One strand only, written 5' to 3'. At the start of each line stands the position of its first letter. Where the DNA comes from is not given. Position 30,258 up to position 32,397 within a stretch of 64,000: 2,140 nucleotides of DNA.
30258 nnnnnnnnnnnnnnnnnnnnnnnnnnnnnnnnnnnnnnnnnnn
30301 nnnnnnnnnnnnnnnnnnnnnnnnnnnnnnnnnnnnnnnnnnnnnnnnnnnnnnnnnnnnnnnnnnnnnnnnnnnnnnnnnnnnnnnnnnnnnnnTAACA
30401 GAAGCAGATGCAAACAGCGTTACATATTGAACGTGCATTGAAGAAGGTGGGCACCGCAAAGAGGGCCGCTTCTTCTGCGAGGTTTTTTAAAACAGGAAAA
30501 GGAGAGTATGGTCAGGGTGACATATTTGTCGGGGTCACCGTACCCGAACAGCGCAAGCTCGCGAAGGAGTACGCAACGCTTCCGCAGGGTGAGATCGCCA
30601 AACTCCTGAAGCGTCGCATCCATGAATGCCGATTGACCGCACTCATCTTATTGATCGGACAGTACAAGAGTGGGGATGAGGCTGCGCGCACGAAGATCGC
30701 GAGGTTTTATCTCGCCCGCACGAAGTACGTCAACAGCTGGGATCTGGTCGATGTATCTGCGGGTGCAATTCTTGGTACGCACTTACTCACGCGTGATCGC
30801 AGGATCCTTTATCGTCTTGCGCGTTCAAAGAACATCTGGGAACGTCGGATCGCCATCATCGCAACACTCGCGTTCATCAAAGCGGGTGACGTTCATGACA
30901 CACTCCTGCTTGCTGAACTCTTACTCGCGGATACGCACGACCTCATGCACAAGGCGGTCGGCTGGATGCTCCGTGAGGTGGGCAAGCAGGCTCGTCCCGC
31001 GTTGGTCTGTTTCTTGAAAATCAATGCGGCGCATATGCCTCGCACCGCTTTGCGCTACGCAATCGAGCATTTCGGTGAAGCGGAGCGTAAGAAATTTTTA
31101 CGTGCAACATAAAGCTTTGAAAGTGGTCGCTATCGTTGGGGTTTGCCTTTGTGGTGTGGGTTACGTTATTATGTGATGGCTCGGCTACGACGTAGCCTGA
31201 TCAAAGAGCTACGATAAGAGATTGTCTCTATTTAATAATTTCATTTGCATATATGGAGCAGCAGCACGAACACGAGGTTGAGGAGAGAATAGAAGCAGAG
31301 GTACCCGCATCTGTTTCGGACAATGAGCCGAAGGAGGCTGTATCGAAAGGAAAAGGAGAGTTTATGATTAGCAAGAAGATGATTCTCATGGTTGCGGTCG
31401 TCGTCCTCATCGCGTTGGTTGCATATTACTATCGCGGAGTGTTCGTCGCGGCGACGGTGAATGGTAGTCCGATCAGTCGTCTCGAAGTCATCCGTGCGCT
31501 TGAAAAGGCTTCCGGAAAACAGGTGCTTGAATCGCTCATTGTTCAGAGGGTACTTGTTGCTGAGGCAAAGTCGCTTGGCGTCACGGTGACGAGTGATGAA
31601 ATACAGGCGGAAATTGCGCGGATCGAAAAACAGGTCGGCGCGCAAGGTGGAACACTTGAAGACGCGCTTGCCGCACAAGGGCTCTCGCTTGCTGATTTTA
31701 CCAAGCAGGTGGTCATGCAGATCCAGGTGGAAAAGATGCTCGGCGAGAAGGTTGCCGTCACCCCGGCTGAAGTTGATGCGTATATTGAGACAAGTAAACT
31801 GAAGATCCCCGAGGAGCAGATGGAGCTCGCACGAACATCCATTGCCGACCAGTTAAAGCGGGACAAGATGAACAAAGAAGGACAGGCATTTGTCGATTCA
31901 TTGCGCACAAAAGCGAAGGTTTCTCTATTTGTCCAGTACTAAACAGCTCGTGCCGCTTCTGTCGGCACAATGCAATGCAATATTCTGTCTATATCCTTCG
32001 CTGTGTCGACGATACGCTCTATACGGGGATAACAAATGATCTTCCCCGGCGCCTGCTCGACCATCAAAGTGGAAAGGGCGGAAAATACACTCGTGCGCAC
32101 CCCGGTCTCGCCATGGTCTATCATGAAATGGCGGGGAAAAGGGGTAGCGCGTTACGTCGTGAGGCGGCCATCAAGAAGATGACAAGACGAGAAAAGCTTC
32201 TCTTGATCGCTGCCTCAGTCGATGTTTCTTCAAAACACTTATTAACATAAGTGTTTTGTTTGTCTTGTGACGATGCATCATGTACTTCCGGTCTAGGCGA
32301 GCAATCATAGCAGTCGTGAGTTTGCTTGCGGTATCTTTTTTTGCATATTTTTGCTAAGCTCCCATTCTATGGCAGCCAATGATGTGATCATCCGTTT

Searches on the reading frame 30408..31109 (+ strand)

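Call 11: search_protein_families(library=pfam, proteins=[window:30408-31109:+], max_evalue=0.01)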
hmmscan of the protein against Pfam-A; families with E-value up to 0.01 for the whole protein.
window:30408-31109:+ (234 aa): 1 family
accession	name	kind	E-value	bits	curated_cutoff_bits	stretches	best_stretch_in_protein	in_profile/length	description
PF08713.17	DNA_alkylation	-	3.5e-57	193.9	21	1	7-222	1-213/213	DNA alkylation repair enzyme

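Call 59: search_protein_families(library=ncbifam, proteins=[window:30408-31109:+], max_evalue=0.001)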
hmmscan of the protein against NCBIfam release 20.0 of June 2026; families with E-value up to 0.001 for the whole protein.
window:30408-31109:+ (234 aa): 0 families

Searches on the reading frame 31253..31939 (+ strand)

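Call 11: search_protein_families(library=pfam, proteins=[window:31253-31939:+], max_evalue=0.01)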
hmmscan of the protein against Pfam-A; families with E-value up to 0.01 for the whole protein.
window:31253-31939:+ (229 aa): 3 families
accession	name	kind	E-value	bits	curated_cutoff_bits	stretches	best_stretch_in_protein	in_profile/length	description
PF13624.11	SurA_N_3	-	1.6e-11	44.8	27.2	1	89-162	85-161/162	SurA-like N-terminal domain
PF09312.16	SurA_N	-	3.5e-09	37.3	30.8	1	89-160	44-115/118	SurA N-terminal domain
PF13623.11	SurA_N_2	-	9e-06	26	28.5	1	88-125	86-123/145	SurA-like N-terminal domain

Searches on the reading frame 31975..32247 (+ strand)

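Call 11: search_protein_families(library=pfam, proteins=[window:31975-32247:+], max_evalue=0.01)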
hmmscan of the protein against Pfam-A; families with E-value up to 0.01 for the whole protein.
window:31975-32247:+ (91 aa): 1 family
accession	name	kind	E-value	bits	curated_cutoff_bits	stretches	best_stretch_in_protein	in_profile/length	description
PF01541.30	GIY-YIG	-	5.5e-16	59.1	22.6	1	3-73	2-75/78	GIY-YIG catalytic domain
